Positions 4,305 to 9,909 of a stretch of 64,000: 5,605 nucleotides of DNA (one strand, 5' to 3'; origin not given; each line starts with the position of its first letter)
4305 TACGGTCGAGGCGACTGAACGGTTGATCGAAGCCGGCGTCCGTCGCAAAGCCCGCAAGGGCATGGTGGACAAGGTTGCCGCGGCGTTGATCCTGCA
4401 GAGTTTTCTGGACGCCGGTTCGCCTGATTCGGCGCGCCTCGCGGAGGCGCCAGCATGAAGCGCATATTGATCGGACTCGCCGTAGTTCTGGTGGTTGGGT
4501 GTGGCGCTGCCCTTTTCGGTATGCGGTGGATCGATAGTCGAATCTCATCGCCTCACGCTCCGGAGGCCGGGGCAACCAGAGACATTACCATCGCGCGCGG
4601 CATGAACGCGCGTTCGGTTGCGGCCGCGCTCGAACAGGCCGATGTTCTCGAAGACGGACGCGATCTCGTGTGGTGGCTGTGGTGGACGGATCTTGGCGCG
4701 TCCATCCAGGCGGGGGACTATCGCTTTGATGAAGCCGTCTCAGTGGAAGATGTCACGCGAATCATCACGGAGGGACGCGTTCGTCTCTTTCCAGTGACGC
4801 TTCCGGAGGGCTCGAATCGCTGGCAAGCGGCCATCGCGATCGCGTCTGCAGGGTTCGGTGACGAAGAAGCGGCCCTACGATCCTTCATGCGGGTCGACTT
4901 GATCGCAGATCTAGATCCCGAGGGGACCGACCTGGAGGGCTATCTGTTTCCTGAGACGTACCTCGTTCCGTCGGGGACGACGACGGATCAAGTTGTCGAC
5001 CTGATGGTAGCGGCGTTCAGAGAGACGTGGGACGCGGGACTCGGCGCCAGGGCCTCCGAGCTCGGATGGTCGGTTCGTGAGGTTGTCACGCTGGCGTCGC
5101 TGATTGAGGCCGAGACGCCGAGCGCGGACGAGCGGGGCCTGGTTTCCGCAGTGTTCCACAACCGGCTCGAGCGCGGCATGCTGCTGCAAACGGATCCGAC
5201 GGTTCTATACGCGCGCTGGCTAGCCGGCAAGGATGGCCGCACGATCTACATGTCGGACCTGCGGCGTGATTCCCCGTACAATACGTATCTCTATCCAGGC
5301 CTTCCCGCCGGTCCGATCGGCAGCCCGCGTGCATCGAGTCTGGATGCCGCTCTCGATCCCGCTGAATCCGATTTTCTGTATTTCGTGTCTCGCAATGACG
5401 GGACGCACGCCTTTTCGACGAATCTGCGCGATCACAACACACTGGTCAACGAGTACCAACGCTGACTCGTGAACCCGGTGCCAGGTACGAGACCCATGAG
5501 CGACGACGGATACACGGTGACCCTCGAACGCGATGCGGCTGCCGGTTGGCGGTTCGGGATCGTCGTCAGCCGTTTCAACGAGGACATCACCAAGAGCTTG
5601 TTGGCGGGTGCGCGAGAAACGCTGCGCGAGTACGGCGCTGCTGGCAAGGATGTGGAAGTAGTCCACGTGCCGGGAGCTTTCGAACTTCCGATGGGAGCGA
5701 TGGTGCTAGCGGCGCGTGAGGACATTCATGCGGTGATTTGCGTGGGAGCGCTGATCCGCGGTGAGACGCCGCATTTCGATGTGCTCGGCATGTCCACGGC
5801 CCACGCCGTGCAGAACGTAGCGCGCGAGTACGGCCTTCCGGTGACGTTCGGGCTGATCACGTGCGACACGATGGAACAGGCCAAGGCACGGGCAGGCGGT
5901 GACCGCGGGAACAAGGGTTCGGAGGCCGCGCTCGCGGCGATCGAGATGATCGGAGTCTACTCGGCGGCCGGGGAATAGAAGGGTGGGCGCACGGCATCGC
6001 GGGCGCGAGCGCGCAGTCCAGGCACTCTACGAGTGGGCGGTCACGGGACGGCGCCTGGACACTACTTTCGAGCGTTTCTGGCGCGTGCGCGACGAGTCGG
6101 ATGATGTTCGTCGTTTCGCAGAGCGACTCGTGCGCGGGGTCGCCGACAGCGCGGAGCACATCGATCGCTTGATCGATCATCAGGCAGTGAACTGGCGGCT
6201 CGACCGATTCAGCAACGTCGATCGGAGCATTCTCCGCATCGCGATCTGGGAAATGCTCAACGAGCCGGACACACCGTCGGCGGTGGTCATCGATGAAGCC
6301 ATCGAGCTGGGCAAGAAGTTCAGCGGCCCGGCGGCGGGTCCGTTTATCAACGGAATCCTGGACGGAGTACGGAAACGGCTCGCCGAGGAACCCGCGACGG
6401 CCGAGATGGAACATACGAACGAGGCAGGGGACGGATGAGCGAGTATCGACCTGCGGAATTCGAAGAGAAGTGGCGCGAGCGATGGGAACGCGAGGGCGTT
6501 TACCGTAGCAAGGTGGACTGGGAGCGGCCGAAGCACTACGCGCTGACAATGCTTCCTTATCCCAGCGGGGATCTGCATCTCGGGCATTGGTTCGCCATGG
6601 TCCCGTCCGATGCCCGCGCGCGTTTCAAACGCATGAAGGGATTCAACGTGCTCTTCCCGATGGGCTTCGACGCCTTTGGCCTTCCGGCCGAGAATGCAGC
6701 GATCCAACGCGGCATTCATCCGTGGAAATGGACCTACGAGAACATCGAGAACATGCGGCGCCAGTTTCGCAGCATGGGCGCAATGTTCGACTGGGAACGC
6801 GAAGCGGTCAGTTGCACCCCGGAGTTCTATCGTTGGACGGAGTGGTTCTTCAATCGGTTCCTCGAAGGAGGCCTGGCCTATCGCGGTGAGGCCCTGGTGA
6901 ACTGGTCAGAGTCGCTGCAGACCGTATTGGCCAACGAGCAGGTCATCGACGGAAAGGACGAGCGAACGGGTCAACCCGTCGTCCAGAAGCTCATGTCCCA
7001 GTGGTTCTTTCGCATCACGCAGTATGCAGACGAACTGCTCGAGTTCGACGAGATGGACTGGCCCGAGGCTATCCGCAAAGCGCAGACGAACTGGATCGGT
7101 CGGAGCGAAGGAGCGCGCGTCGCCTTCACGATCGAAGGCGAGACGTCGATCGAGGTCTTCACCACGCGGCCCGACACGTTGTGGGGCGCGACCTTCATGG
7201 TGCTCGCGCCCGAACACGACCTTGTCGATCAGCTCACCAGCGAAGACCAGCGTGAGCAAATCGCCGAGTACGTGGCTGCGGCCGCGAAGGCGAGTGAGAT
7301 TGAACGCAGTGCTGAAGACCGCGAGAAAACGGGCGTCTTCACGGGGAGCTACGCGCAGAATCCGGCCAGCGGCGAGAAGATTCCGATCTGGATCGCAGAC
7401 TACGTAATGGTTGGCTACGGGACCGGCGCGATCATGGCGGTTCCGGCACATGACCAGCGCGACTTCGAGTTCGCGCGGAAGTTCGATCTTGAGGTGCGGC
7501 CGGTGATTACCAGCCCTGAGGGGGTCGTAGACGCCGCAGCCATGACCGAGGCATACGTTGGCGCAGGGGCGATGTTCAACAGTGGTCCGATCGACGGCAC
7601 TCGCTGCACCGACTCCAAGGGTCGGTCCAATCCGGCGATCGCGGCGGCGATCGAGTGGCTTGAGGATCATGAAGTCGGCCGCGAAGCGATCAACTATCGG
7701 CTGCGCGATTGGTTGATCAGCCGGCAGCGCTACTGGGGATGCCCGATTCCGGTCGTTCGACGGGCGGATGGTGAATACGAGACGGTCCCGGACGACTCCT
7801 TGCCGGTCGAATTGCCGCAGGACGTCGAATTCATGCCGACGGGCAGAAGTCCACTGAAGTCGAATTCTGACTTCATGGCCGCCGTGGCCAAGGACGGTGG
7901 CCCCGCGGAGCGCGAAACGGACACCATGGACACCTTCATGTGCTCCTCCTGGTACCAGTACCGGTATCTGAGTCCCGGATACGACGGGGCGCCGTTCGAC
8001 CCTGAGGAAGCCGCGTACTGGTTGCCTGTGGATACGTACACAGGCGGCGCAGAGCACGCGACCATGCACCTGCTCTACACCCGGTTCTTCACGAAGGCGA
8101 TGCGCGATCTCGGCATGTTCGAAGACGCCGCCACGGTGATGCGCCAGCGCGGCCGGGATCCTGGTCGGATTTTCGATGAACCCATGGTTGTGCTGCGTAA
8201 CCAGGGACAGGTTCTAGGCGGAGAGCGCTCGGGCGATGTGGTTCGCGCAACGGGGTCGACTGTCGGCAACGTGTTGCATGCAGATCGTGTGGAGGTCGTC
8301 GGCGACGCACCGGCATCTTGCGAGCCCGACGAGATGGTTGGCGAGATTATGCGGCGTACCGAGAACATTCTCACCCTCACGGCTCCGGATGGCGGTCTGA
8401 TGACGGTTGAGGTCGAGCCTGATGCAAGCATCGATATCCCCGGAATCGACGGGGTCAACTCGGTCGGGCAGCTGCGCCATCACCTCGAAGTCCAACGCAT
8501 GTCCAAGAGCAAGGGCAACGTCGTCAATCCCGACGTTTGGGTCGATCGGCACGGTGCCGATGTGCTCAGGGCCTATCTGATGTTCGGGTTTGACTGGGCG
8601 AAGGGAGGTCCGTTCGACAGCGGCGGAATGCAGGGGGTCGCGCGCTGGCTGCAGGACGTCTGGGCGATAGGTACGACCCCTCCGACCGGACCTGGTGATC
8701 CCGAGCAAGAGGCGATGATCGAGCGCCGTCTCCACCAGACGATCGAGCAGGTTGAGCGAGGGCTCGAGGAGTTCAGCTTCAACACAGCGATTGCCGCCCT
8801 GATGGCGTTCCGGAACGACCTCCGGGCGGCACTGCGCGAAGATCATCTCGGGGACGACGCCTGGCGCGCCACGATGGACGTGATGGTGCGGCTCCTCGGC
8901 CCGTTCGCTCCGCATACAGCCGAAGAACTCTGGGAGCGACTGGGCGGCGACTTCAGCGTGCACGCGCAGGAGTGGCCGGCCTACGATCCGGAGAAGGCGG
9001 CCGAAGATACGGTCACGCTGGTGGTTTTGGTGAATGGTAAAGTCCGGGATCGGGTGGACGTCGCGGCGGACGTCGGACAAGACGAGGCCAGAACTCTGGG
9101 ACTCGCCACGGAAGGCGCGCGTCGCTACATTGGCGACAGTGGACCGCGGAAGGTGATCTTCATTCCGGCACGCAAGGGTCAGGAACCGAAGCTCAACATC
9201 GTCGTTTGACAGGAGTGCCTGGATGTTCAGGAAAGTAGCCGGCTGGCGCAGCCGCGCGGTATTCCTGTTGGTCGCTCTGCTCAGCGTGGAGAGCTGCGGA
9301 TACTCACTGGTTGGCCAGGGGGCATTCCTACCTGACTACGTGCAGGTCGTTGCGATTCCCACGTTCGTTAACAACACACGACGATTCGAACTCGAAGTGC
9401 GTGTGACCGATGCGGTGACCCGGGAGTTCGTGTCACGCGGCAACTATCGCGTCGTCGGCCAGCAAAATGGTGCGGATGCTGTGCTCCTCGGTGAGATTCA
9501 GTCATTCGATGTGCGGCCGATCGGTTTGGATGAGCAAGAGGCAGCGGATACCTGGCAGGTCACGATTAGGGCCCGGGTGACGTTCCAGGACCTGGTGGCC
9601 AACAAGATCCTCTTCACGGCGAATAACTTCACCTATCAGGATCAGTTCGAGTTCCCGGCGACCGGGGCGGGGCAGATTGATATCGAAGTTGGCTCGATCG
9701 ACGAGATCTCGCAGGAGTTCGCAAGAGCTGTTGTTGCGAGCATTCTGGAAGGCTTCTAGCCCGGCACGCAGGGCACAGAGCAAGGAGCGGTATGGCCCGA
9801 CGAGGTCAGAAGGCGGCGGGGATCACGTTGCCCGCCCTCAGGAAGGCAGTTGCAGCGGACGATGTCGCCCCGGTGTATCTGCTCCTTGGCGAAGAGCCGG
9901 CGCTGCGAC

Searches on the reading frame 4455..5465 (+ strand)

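Call 28: search_protein_families(library=pfam, proteins=[window:4455-5465:+], max_evalue=0.001)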
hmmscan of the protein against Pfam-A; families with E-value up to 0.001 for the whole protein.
window:4455-5465:+ (336 aa): 1 family
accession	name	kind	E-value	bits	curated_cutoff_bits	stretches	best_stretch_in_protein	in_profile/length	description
PF02618.21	YceG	-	6e-77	259.3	32.4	1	44-332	1-274/275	YceG-like family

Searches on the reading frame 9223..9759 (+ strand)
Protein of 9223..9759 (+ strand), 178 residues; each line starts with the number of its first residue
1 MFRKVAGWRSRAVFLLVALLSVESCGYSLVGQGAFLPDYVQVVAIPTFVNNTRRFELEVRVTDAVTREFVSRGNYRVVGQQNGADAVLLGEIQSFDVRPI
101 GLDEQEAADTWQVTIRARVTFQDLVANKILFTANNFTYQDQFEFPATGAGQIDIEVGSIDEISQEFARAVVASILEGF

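Call 45: search_protein_families(library=ncbifam, proteins=[window:9223-9759:+], max_evalue=0.001)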
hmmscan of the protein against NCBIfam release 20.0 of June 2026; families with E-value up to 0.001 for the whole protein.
window:9223-9759:+ (178 aa): 0 families
